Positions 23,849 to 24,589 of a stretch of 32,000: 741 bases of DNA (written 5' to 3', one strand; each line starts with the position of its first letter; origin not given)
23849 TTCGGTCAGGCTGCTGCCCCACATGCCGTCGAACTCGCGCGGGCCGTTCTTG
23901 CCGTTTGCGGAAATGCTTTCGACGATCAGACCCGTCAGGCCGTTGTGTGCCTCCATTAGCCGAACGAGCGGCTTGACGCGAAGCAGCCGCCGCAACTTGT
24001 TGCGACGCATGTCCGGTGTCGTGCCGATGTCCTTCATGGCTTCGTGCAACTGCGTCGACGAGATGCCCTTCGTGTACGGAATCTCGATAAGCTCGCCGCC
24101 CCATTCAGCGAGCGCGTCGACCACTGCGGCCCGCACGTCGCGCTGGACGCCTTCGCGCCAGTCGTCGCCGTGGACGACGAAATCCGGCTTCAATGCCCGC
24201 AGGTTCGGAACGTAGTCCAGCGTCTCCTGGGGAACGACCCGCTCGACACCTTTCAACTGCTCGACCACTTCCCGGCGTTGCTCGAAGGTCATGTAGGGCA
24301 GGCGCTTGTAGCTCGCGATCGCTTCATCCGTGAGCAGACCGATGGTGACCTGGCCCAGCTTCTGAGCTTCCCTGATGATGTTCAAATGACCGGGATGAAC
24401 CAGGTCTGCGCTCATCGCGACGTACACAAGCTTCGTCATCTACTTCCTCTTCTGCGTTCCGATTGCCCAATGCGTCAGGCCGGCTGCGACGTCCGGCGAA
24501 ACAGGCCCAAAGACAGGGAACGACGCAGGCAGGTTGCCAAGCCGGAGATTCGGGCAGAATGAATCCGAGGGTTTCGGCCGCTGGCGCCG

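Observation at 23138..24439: PEP mutase is fused to an N-terminal HIGH-motif (TagD/ECT-like) cytidylyltransferase domain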

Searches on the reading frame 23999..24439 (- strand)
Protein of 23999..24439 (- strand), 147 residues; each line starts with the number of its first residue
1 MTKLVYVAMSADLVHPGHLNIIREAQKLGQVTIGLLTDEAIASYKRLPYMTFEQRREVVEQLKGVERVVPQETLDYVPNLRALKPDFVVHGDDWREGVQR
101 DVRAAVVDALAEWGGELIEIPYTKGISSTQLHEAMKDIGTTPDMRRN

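Call 28: search_solved_structures(query=window:23999-24439:-, max_evalue=0.01, show_alignments=5)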
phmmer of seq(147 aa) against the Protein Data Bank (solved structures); distinct sequences matched with E-value up to 0.01: 12.
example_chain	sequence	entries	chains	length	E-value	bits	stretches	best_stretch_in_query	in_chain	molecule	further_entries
5x3d_A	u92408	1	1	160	8.7e-62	210.5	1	4-138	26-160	Phosphoenolpyruvate phosphomutase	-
3elb_A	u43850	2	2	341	2.9e-17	66.2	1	11-131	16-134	Ethanolamine-phosphate cytidylyltransferase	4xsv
1coz_A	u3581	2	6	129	5.7e-10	42.5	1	9-134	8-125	PROTEIN (GLYCEROL-3-PHOSPHATE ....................) | glycerol-3-phosphate cytidylyltransferase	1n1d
2b7l_A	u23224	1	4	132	1.3e-08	38.1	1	9-97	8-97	glycerol-3-phosphate cytidylyltransferase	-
3glv_A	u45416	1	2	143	5.8e-06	29.6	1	11-95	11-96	Lipopolysaccharide core biosynthesis protein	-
5x9q_A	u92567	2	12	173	2.2e-05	27.7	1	9-132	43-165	Putative cytidylyltransferase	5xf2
9hsg_A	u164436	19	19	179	5e-05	26.5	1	5-130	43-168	choline-phosphate cytidylyltransferase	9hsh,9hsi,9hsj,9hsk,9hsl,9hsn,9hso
9hsm_A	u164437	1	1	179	5.1e-05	26.5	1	5-130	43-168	choline-phosphate cytidylyltransferase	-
4zcp_A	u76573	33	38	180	5.1e-05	26.5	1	5-130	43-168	Cholinephosphate cytidylyltransferase | Choline-phosphate cytidylyltransferase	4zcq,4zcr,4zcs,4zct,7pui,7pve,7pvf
3hl4_A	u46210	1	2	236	0.0018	21.5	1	5-93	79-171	Choline-phosphate cytidylyltransferase A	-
4mvc_A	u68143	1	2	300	0.003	20.8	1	5-93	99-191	Choline-phosphate cytidylyltransferase A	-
4mvd_B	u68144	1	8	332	0.003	20.7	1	5-93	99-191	Choline-phosphate cytidylyltransferase A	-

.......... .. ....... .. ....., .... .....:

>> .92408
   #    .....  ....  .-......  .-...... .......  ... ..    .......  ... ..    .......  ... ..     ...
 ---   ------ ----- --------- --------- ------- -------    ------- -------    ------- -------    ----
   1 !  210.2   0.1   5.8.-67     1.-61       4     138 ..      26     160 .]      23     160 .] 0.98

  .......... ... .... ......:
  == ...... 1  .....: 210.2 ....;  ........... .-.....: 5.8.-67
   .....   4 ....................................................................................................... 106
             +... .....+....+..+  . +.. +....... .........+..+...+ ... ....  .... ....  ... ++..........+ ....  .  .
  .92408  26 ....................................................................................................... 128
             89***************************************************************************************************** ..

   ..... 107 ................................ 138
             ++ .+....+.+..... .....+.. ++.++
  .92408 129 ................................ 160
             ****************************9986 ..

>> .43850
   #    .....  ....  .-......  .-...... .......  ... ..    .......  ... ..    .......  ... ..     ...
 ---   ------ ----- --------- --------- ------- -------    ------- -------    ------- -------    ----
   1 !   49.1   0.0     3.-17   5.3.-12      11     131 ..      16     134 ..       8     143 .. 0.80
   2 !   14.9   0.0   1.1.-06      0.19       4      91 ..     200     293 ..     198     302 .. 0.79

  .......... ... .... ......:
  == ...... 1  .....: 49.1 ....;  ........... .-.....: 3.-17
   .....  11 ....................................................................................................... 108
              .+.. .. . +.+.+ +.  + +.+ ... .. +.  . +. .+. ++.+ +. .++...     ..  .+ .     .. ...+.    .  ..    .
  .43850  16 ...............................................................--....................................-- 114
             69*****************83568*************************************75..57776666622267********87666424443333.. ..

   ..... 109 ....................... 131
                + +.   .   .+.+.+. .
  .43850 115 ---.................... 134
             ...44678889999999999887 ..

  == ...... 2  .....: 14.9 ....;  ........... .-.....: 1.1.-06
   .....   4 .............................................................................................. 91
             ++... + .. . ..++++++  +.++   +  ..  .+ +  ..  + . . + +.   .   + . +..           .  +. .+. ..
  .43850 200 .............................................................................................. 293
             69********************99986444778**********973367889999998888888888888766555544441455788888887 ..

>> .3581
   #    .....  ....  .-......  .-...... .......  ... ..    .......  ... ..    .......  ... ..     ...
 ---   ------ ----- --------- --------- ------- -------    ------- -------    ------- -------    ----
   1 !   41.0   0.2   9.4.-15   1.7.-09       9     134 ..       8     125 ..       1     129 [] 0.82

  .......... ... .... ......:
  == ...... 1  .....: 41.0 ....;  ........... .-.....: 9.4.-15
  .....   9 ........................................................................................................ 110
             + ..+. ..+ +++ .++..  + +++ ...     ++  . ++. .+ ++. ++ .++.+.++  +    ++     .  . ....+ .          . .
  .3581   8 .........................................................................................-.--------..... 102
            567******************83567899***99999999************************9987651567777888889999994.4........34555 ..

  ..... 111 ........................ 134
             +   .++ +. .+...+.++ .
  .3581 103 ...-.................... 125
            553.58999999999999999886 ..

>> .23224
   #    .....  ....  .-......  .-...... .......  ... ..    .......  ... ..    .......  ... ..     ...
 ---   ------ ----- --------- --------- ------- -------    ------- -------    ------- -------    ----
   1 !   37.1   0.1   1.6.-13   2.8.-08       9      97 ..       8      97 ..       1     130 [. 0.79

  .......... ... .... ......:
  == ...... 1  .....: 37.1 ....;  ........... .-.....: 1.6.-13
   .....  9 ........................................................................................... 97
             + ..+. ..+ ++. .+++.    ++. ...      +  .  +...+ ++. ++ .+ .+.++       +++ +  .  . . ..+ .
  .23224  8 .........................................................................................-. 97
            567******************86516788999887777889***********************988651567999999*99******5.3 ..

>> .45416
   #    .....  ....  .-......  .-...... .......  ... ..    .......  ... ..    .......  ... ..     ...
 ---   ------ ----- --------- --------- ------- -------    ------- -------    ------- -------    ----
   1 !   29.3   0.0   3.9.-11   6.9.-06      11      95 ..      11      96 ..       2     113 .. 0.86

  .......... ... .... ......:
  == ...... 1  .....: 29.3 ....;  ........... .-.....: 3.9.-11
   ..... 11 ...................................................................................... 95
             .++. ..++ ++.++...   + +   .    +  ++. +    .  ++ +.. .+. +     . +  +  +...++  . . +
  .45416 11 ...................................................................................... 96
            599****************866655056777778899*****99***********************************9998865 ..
